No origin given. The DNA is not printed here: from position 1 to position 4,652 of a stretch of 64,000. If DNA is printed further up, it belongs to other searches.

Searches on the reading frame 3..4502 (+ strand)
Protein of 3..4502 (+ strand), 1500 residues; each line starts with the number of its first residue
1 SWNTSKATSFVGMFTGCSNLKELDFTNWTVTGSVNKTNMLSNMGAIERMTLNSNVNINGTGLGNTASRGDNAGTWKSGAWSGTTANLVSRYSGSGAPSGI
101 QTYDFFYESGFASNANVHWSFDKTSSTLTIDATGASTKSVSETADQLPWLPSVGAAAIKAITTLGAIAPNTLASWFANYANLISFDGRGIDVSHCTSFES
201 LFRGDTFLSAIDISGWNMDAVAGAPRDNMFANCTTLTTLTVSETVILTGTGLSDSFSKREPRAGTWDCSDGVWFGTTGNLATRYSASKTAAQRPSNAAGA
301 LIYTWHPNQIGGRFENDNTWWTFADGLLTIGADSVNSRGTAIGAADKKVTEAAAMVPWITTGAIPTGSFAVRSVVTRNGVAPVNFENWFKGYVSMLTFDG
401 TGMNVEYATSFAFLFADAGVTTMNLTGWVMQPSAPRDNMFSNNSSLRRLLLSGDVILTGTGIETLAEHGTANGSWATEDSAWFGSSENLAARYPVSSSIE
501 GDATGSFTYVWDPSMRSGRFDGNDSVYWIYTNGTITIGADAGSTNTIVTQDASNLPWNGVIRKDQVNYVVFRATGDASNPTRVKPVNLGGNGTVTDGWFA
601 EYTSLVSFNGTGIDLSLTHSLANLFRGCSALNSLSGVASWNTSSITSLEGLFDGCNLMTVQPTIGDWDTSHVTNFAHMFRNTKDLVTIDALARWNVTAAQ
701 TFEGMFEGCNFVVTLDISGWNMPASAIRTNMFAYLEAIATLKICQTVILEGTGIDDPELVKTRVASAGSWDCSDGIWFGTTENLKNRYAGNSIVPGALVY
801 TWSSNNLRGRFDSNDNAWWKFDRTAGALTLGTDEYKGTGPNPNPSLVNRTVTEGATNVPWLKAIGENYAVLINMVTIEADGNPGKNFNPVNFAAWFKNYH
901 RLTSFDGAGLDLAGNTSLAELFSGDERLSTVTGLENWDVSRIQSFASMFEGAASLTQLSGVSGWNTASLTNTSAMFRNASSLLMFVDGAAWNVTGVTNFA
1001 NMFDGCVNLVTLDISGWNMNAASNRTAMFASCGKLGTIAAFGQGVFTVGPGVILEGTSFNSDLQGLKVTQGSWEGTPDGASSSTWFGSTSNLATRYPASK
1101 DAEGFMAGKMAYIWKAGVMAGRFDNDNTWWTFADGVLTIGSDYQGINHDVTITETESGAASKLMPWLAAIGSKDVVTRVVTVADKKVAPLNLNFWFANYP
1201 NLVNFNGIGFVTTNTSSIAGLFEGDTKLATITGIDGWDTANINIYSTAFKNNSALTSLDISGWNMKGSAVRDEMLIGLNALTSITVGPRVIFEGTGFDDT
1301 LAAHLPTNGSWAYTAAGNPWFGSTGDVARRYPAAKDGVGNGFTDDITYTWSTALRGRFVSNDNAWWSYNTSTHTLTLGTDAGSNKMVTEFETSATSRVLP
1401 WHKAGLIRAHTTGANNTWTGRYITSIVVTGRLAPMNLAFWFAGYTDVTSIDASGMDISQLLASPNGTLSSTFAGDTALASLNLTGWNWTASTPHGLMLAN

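Call 90: search_protein_families(library=pfam, proteins=[window:3-4502:+], max_evalue=0.0001)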
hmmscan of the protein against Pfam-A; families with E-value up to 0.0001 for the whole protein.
window:3-4502:+ (1500 aa): 2 families
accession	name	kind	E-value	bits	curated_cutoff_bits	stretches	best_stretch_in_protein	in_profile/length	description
PF03382.20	DUF285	-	2e-50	169.9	25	2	916-1034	1-112/120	Mycoplasma protein of unknown function, DUF285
PF13306.12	LRR_5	-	1.3e-05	25.5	27.7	0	13-56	29-68/127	BspA type Leucine rich repeat region (6 copies)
